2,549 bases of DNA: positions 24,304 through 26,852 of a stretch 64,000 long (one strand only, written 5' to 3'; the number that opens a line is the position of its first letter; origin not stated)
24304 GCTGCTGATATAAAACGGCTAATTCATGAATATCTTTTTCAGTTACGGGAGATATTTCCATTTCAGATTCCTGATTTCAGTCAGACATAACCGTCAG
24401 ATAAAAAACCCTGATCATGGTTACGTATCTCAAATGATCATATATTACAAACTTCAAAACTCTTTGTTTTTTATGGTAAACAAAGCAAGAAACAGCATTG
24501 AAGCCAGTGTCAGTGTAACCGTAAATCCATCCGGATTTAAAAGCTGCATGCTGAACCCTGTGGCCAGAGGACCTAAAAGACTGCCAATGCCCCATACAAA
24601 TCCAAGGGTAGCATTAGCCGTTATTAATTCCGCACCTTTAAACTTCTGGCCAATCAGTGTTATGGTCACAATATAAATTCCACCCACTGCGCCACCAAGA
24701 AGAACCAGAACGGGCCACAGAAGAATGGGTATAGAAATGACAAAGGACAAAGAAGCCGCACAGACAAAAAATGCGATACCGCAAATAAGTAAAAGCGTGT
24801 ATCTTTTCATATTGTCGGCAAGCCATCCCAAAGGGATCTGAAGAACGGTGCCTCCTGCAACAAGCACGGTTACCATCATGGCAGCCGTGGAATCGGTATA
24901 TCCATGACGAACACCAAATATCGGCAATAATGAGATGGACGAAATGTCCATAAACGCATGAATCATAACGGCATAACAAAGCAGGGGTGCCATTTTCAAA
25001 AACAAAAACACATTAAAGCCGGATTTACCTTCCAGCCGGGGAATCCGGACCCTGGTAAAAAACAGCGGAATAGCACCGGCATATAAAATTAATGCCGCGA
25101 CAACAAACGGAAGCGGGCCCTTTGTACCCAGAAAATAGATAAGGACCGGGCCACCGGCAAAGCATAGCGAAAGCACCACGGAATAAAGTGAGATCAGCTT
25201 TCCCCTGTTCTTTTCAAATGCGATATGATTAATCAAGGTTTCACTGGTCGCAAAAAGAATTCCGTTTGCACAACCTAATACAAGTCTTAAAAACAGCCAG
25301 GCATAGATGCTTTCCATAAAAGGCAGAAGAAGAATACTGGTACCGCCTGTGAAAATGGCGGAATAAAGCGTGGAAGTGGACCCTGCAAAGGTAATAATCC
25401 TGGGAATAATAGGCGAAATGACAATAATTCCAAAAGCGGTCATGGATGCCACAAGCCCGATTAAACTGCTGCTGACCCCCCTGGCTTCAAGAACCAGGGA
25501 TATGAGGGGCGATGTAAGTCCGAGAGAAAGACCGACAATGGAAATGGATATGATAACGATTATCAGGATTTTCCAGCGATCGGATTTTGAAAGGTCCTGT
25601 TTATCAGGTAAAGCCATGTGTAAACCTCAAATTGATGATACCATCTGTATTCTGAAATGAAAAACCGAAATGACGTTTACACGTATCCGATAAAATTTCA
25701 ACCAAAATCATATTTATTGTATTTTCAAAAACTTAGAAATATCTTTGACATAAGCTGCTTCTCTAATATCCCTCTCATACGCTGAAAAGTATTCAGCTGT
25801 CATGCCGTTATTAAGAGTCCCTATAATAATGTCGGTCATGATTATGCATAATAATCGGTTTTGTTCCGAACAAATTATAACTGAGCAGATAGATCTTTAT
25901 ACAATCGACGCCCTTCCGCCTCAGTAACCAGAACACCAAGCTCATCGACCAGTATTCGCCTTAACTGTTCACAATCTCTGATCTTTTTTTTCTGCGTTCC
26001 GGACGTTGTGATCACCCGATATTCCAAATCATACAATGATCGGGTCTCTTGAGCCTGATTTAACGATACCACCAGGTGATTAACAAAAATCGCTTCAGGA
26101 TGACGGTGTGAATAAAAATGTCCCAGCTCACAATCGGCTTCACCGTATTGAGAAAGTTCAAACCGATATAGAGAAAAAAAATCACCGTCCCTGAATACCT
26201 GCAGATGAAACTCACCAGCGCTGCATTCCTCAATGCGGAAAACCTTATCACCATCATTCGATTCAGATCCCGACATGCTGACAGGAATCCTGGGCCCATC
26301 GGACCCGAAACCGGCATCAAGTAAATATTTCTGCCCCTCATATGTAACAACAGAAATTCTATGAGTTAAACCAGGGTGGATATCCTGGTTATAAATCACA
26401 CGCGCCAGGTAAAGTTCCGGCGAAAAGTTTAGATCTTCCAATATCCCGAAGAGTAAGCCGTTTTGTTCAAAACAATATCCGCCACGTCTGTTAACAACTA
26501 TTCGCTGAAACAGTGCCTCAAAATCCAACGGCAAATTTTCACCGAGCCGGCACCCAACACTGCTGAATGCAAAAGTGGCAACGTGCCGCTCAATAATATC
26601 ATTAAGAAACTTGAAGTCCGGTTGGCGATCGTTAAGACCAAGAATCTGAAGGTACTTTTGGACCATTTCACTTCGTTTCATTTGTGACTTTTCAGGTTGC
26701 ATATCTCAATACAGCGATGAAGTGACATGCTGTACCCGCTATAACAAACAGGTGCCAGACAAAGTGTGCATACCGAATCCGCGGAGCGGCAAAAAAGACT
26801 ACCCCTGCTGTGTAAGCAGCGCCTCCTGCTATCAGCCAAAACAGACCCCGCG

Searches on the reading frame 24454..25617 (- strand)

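Call 92: search_protein_families(library=pfam, proteins=[window:24454-25617:-], max_evalue=0.00001)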
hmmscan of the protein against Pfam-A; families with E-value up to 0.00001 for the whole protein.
window:24454-25617:- (387 aa): 2 families
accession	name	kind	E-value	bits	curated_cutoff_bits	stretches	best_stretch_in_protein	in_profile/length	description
PF07690.21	MFS_1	-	7.3e-40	137.4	33.4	2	22-350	2-347/347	Major Facilitator Superfamily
PF12832.13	MFS_1_like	-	6.7e-10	39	25.2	1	17-148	213-345/373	MFS_1 like family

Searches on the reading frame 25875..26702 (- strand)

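Call 92: search_protein_families(library=pfam, proteins=[window:25875-26702:-], max_evalue=0.00001)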
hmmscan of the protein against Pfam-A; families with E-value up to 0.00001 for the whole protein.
window:25875-26702:- (275 aa): 1 family
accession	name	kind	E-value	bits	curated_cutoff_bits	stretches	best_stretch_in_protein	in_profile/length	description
PF00797.23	Acetyltransf_2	-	4.5e-44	151.5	22.8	1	31-260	3-236/240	N-acetyltransferase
